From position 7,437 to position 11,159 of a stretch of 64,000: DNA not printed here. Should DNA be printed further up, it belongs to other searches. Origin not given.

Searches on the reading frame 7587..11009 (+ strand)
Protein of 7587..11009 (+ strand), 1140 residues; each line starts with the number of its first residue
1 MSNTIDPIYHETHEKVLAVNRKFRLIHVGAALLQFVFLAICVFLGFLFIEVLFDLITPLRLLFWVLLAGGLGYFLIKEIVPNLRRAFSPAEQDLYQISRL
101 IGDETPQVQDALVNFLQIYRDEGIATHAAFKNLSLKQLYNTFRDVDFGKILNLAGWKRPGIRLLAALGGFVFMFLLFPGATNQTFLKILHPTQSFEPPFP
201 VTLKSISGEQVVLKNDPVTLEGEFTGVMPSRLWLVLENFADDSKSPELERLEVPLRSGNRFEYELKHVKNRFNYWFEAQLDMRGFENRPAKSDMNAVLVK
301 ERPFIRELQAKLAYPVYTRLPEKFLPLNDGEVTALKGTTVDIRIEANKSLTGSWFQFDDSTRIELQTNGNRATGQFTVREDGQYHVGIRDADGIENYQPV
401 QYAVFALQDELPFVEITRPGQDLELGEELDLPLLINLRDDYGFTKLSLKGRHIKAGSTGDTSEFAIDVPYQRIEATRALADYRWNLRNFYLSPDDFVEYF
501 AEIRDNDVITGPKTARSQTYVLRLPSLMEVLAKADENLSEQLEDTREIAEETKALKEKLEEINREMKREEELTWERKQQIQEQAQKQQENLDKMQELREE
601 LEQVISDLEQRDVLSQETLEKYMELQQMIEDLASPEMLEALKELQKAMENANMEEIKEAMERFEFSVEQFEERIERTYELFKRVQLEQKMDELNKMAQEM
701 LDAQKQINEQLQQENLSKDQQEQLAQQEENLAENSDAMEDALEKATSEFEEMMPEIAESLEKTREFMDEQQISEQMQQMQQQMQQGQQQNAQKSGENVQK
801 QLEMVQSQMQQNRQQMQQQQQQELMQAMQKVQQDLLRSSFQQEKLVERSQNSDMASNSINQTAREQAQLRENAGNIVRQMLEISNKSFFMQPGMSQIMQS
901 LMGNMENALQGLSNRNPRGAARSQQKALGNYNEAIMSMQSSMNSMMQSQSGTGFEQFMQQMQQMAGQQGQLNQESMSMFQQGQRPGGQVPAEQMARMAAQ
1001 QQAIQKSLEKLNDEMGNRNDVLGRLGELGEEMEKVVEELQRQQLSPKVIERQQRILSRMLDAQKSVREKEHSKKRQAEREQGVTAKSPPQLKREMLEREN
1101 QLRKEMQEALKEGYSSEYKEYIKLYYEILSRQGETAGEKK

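Call 104: search_protein_families(library=padloc, proteins=[L062:8321-9451:-, L062:7860-8288:-, L062:5957-7837:-], max_evalue=0.001)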
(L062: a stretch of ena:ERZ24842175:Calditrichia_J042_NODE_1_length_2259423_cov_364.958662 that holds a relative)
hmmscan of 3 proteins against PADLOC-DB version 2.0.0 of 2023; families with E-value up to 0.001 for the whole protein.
L062:8321-9451:- (376 aa): 0 families

L062:7860-8288:- (142 aa): 0 families

L062:5957-7837:- (626 aa): 5 families
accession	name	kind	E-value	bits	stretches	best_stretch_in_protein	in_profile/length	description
PDLC04649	PDC-M43B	-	3.2e-07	27.7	1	288-462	148-318/345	-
PDLC00405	SduA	-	7.2e-05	20.4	1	503-565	5-67/323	DUF4263 domain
PDLC04725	PDC-M60B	-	0.00012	19.9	1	505-574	4-75/158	-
PDLC04055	PD-T4-6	-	0.00022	18.1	1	490-621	352-479/496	-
PDLC04726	PDC-M60C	-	0.00026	18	1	505-562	1-61/407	-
